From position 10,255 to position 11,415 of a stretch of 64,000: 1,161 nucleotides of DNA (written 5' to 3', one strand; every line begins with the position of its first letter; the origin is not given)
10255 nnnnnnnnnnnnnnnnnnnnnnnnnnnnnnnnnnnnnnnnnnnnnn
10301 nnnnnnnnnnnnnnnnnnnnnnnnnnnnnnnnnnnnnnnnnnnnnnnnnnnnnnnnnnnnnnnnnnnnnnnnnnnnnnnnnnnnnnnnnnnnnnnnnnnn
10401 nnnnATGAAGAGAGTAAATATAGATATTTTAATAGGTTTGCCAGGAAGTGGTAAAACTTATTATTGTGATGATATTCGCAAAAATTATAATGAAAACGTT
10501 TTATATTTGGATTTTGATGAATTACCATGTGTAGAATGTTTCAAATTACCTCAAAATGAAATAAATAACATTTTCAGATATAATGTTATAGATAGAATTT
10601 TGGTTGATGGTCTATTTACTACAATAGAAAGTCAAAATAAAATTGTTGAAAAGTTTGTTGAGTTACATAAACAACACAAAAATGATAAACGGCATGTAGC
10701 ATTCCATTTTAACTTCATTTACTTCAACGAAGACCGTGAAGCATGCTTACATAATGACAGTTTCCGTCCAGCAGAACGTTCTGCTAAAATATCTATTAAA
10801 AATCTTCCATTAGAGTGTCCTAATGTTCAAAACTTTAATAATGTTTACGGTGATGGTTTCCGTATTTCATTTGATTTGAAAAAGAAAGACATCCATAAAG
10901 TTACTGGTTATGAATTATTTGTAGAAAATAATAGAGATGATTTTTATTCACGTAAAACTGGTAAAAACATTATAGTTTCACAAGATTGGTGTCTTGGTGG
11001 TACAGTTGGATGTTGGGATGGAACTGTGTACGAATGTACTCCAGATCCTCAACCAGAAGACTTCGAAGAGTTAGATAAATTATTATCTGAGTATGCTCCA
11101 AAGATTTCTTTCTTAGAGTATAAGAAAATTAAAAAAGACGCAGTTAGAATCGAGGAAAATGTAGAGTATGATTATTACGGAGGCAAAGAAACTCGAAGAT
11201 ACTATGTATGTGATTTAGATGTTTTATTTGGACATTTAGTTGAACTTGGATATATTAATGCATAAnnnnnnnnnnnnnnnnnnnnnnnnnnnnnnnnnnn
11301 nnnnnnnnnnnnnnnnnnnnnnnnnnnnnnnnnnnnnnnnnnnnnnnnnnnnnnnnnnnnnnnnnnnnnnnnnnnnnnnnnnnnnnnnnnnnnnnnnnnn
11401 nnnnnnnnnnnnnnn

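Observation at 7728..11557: RNA repair-like module: Rnl2-type ligase with long N-terminal extension, PNK-like kinase, TM2 protein and possible HNH protein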

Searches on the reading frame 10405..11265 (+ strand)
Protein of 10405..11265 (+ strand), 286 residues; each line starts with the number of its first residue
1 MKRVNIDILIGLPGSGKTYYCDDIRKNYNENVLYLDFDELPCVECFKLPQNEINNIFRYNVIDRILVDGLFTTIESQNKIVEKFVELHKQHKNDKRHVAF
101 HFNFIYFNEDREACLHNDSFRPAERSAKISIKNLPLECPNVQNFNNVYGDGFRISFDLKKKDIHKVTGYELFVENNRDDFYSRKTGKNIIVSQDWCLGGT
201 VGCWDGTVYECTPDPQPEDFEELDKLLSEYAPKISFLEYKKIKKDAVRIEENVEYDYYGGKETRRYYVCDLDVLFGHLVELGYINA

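Call 3: search_protein_families(library=pfam, proteins=[window:10405-11265:+], max_evalue=0.1)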
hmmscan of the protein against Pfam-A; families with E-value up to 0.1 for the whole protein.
window:10405-11265:+ (286 aa): 5 families
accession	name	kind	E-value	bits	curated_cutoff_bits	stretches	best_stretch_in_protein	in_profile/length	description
PF13173.12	AAA_14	-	0.00076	19.9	27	1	7-55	5-56/129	AAA domain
PF13238.12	AAA_18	-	0.0062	17.4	29.4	1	8-94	2-90/128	AAA domain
PF13207.12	AAA_17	-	0.0073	17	27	1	10-32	1-23/136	AAA domain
PF05742.17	TANGO2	-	0.035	14.7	22.6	0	165-199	12-45/257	Transport and Golgi organisation 2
PF13401.12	AAA_22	-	0.069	13.9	27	0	8-39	9-33/130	AAA domain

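Call 4: search_protein_families(library=phrogs, proteins=[window:10405-11265:+], max_evalue=0.01)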
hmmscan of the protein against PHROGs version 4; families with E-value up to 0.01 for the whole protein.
window:10405-11265:+ (286 aa): 0 families

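Call 6: search_solved_structures(query=window:10405-11265:+, max_evalue=10, show_alignments=3)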
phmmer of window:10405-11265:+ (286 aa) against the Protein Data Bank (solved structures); distinct sequences matched with E-value up to 10: 7.
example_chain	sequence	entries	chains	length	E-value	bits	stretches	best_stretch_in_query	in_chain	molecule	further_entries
3e95_A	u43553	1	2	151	0.14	14.8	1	65-109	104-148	Ubiquitin carrier protein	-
2r0j_A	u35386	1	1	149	0.17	14.5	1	65-109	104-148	Ubiquitin carrier protein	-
9mu2_D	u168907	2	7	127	0.18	14.5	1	139-218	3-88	DUF3168 domain-containing protein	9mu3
3o4o_B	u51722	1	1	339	0.32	13.7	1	97-177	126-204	Interleukin-1 receptor accessory protein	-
4dep_C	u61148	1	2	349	0.33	13.6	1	97-177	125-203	Interleukin-1 receptor accessory protein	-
9i7x_A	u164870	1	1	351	0.34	13.6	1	97-177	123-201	Interleukin-1 receptor accessory protein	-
3be4_A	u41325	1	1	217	0.93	12.1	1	6-29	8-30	Adenylate kinase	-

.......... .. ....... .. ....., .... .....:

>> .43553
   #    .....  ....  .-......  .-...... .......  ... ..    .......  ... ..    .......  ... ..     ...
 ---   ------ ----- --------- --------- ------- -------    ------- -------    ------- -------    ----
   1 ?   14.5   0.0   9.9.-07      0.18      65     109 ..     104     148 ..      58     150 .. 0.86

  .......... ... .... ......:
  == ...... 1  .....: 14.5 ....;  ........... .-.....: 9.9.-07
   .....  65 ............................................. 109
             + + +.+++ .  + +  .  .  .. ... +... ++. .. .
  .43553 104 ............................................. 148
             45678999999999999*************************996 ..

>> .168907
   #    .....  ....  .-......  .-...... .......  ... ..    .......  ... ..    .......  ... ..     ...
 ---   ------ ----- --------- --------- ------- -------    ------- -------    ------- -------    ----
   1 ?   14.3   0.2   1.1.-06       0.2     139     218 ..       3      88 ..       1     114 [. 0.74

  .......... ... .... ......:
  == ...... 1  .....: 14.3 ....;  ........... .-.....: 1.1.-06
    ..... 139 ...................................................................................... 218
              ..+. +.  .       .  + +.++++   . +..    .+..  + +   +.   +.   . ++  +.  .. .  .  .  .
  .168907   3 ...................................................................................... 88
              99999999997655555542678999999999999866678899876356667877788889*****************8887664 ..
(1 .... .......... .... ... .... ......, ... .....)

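Call 7: search_protein_families(library=ncbifam, proteins=[window:10405-11265:+], max_evalue=0.1)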
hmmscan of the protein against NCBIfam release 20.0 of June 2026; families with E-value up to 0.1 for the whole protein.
window:10405-11265:+ (286 aa): 1 family
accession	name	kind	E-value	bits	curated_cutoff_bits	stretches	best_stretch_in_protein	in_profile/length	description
NF004041.0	PRK05541.1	subfamily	0.0035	17.4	127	1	8-43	11-49/176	adenylyl-sulfate kinase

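Call 10: find_homologous_proteins(query=window:10405-11265:+, max_evalue=0.001)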
Query window:10405-11265:+ (286 aa): 207 proteins with E <= 0.001 among 723 candidates; the best 120 are listed.
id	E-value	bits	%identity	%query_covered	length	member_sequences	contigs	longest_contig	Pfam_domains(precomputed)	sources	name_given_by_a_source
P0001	4.8e-191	652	97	100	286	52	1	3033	-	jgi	jgi:hypothetical protein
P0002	4.1e-99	350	96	56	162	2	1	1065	-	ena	-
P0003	9.7e-71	257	47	98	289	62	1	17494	-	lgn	-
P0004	4.4e-67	245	43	99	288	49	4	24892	-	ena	-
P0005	1.3e-62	230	43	99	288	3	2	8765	-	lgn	-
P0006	4.1e-62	228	43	100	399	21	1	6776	-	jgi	jgi:hypothetical protein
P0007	1.1e-61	227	43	99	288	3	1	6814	-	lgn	-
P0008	1.3e-61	227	42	99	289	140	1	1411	-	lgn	-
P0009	3.3e-60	222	41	98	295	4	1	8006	-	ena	-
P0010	3.7e-58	215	41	99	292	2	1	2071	-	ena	-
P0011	3.3e-57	212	39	98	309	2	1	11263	-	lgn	-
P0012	5.5e-57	212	37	99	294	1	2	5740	-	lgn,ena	-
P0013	1.9e-56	210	38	99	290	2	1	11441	-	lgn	-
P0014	4.1e-56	209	38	99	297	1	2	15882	-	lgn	-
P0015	2.2e-55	206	37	98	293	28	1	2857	-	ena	-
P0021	7.1e-45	172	36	99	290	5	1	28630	-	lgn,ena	-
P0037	1.0e-39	155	35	100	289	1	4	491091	-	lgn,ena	-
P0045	1.3e-38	151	34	99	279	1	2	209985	-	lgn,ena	-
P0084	1.8e-31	128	31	99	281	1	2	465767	-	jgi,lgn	jgi:predicted kinase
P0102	1.4e-29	122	36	93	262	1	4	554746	PF13479.13,PF13671.13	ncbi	-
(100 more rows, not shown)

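Call 15: find_encoding_contigs(protein=P0004, flank=8000, max_places=3)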
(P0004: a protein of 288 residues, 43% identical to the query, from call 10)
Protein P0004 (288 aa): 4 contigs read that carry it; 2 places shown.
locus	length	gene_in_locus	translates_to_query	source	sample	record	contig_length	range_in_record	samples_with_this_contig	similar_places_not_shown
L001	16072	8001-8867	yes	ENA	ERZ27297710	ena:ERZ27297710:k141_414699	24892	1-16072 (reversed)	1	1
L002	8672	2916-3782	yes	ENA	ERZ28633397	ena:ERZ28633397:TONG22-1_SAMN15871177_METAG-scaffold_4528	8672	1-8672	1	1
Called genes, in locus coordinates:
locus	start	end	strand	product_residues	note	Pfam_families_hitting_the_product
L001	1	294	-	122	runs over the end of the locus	-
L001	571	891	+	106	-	PF10544:T5orf172, PF13455:MUG113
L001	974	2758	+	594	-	PF00270:DEAD, PF04851:ResIII, PF18766:SWI2_SNF2 (weak), PF00271:Helicase_C (weak)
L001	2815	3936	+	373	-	PF18723:HMUDK_hel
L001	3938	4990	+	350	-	PF03590:AsnA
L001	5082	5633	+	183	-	-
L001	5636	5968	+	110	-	PF03819:MazG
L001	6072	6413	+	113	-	-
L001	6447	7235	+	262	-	-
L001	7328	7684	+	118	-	PF26991:DUF8317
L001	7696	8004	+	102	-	PF26096:DUF8033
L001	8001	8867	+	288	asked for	-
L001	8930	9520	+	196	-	PF03496:ADPrib_exo_Tox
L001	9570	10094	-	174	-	-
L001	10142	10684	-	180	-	-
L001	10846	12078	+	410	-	-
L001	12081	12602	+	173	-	-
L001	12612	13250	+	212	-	-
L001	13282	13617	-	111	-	-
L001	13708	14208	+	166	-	-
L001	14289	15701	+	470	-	PF01743:PolyA_pol, PF12627:PolyA_pol_RNAbd, PF01966:HD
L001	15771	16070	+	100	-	?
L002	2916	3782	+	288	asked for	-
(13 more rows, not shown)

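Call 17: find_encoding_contigs(protein=P0021, flank=8000, max_places=2)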
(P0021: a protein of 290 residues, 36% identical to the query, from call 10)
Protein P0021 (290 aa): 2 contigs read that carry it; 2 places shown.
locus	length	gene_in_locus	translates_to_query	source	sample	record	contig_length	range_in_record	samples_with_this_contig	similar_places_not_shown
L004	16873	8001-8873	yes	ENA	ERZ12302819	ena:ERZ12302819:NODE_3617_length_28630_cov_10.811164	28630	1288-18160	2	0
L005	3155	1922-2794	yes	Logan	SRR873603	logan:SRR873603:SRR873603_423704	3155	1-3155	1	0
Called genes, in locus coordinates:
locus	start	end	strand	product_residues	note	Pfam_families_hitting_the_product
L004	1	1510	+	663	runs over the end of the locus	-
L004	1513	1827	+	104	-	-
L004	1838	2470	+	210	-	PF18907:DUF5662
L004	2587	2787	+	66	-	-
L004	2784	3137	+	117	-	-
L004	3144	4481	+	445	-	PF00145:DNA_methylase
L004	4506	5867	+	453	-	PF11440:AGT (faint)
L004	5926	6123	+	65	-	-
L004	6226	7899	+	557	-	PF21189:PHA02142 (faint)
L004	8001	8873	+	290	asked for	-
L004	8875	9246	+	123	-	-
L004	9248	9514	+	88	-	-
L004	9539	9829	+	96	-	-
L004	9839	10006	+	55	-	-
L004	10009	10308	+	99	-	-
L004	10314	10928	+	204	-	-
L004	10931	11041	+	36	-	-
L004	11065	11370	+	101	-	-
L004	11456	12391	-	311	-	-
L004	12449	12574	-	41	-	-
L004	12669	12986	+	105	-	-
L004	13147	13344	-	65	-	-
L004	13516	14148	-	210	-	-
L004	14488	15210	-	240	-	PF00303:Thymidylat_synt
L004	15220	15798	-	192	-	-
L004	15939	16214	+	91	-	-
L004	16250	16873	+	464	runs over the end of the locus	-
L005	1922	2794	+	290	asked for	-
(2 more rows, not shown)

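Call 18: find_encoding_contigs(protein=P0037, flank=8000, max_places=2)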
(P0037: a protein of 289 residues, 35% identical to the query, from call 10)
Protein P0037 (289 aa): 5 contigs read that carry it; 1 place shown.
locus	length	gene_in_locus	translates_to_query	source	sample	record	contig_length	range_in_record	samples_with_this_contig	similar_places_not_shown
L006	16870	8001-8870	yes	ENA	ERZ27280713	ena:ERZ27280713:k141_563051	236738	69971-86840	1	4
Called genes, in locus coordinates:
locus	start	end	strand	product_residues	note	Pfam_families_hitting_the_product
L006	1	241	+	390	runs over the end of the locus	-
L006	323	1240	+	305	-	PF01370:Epimerase, PF02719:Polysacc_synt_2, PF04321:RmlD_sub_bind, PF16363:GDP_Man_Dehyd, PF07993:NAD_binding_4 (weak)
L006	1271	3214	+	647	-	PF04851:ResIII (weak), PF13307:Helicase_C_2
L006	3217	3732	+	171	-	-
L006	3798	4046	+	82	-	-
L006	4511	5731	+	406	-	-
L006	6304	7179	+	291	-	-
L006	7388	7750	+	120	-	PF00583:Acetyltransf_1, PF13673:Acetyltransf_10 (weak), PF13508:Acetyltransf_7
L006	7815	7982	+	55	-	-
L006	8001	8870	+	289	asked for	-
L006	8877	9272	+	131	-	-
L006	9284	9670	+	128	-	-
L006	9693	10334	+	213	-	-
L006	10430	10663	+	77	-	-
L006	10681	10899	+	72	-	-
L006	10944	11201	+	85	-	-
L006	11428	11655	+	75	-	-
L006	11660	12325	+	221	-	PF00149:Metallophos, PF12850:Metallophos_2 (weak)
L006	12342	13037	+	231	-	-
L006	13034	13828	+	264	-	PF04446:Thg1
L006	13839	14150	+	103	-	-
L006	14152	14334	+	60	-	-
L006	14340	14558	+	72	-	-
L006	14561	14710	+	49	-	-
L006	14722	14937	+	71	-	-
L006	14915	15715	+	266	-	PF00149:Metallophos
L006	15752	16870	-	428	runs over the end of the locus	-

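Call 21: predict_structure(alignment_id=A1)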
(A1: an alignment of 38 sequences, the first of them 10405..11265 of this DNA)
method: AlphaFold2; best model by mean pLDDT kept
length: 286 residues; sequences in the alignment: 38
mean_pLDDT: 93.8   pTM: 0.80
mean pLDDT of the five models: 93.8, 93.5, 92.3, 92.2, 92.0
residues with pLDDT >= 90: 237; 70-90: 49; 50-70: 0; < 50: 0
segments of 3 or more residues with pLDDT < 50: none
pLDDT, mean of each block of 10 residues (from residue 1): 94 95 88 90 83 87 94 96 94 85 98 95 93 97 95 93 94 93 94 97 95 95 96 97 97 95 98 97 92
secondary structure, 60 per line:
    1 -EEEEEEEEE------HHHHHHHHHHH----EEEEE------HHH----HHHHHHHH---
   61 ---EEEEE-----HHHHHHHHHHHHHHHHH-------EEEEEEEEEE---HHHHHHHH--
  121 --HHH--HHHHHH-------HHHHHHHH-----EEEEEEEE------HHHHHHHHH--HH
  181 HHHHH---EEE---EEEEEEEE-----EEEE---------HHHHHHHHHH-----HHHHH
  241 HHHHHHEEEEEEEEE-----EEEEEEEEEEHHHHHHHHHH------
elements in order: E2-10 H17-27 E32-36 H50-57 E64-68 H74-90 E98-107 H111-118 H128-133 H141-148 E154-161 H168-176 H179-185 E189-191 E195-202 E208-211 H221-230 H236-246 E247-255 E261-270 H271-280

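Call 27: search_solved_structures(query=A1, max_evalue=1, show_alignments=3)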
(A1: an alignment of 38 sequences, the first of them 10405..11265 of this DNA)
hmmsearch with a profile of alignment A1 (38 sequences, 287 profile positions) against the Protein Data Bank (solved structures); distinct sequences matched with E-value up to 1: 55.
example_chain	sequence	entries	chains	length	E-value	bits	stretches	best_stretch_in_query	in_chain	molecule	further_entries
3adb_A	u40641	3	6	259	0.00021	24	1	6-148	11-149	L-seryl-tRNA(Sec) kinase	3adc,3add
3a4l_A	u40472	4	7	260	0.00023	23.9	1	6-148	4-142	L-seryl-tRNA(Sec) kinase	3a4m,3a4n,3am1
9d8a_A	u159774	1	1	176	0.00024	23.9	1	6-75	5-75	Rhizopus azygosporus Kinase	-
9drz_A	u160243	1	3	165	0.00031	23.5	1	6-67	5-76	p-loop containing nucleoside triphosphatehydrolase protein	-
4xrp_A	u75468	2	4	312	0.00054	22.7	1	7-98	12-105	Pnkp1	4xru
5hci_A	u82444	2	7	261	0.0011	21.7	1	9-110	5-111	GPN-loop GTPase 1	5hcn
2yvu_A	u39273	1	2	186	0.0087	18.7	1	8-50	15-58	Probable adenylyl-sulfate kinase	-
1ly1_A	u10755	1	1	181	0.011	18.5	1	6-53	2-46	polynucleotide kinase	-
3lw7_A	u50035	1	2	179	0.016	17.9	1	6-47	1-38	Adenylate kinase related protein (AdkA-like)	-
1gvn_B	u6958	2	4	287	0.019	17.6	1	10-67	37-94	ZETA | Zeta-toxin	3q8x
6y2z_A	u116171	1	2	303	0.023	17.4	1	5-77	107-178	Signal recognition particle 54 kDa protein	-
3ndb_B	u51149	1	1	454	0.023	17.4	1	4-79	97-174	Signal recognition 54 kDa protein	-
6y32_A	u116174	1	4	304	0.023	17.4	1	5-77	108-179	Signal recognition particle 54 kDa protein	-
7ppj_A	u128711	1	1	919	0.023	17.3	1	11-78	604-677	Schlafen family member 5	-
1ltq_A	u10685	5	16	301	0.025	17.3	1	6-52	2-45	POLYNUCLEOTIDE KINASE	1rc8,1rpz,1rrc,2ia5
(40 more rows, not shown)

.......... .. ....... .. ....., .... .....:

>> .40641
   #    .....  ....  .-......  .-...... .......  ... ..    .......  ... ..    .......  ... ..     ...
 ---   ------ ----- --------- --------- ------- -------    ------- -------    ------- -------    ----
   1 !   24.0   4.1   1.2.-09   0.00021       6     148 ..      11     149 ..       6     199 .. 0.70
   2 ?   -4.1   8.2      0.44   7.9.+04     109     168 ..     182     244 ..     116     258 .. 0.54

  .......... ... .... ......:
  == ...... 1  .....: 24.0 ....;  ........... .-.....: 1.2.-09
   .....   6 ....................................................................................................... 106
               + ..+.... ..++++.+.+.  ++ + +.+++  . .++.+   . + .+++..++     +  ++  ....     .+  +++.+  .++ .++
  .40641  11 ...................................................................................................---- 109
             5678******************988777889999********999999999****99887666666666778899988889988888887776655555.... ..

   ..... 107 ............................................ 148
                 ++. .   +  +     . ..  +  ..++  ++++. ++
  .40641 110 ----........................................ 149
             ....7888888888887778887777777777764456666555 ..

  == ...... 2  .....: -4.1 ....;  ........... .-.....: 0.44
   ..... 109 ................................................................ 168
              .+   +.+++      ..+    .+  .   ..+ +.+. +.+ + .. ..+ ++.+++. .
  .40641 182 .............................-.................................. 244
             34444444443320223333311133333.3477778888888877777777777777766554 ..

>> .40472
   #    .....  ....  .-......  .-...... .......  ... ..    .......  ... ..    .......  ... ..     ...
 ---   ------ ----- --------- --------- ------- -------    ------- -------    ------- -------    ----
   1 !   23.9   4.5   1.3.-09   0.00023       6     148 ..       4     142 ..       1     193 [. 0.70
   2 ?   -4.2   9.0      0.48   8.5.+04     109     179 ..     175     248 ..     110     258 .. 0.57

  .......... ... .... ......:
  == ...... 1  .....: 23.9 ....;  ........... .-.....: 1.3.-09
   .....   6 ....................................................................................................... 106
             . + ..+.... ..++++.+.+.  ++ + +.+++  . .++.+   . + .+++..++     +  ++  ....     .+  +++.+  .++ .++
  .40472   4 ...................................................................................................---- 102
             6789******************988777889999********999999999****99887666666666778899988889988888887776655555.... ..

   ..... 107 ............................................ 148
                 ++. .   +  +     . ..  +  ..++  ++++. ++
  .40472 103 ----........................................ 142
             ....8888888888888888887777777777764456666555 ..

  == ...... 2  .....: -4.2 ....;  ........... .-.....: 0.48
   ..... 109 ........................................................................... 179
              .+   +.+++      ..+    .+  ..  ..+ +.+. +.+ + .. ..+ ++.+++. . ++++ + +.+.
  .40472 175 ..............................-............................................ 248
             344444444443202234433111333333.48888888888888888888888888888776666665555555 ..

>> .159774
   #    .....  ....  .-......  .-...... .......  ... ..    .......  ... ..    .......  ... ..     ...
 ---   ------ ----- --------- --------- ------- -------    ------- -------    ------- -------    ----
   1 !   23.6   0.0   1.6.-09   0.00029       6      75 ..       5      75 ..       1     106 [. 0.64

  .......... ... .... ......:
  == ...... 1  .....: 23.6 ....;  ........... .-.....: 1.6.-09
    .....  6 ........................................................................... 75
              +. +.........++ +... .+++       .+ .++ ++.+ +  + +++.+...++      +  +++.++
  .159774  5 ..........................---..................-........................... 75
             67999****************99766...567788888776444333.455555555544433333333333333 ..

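Call 36: search_dna_similar(query=window:10405-11265:+, collection=phages, mode=protein, max_rows=30, max_evalue=0.001)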
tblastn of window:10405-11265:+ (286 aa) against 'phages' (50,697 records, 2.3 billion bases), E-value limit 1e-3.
Records with a match: 2; places in all: 2; records where one place covers at least 80% of the query: 2.
Best place of each record, by identity: <60% 2.
By first word of the organism name: Bacillus 2.
By host as written in the record: Bacillus megaterium str. ATCC 43725 2.
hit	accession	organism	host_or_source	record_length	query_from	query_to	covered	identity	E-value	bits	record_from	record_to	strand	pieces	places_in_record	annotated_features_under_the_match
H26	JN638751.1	Bacillus phage G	Bacillus megaterium str. ATCC 43725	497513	6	271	93%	26.5%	2e-18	91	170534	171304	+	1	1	242: gp242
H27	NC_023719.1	Bacillus phage G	Bacillus megaterium str. ATCC 43725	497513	6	271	93%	26.5%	2e-18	91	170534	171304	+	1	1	242: gp242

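Call 38: get_annotated_region(hit=H27, flank=7000)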
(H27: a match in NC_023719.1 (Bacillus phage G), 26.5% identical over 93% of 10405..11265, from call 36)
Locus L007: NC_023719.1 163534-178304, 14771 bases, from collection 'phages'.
description: Bacillus phage G, complete genome.
organism: Bacillus phage G (NCBI taxid 2884420)
taxonomy: Viruses; Duplodnaviria; Heunggongvirae; Uroviricota; Caudoviricetes; Donellivirus; Donellivirus gee
host: Bacillus megaterium str. ATCC 43725; source: soil; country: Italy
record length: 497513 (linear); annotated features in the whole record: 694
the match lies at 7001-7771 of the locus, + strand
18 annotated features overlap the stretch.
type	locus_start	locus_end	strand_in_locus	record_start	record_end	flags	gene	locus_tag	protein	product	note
CDS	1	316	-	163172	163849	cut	233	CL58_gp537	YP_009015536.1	gp233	-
CDS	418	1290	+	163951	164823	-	234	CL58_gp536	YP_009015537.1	ADP-ribosylglycohydrolase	ADP-ribosyl-(dinitrogen-reductase) hydrolase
CDS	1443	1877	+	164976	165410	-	235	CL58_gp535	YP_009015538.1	gp235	-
CDS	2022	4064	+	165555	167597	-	236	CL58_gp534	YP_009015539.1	NAD-dependent DNA ligase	DNA ligase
CDS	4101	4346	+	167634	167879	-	237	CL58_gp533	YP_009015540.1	gp237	-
CDS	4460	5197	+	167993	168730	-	238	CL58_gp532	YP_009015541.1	gp238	-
CDS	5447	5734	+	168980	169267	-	239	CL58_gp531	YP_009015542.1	DNA binding protein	-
CDS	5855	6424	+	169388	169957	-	240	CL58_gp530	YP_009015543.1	gp240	RNA ligase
CDS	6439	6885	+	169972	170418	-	241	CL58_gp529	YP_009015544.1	gp241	-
CDS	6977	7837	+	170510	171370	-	242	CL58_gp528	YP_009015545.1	gp242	-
CDS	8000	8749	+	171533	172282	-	243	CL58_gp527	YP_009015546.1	gp243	ABC-like transporter permease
CDS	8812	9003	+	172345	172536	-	244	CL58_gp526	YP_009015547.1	gp244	-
CDS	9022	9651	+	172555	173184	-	245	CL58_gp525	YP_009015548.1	ABC transporter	-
CDS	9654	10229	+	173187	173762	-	246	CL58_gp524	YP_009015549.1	gp246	-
CDS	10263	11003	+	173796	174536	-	247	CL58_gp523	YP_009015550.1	gp247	-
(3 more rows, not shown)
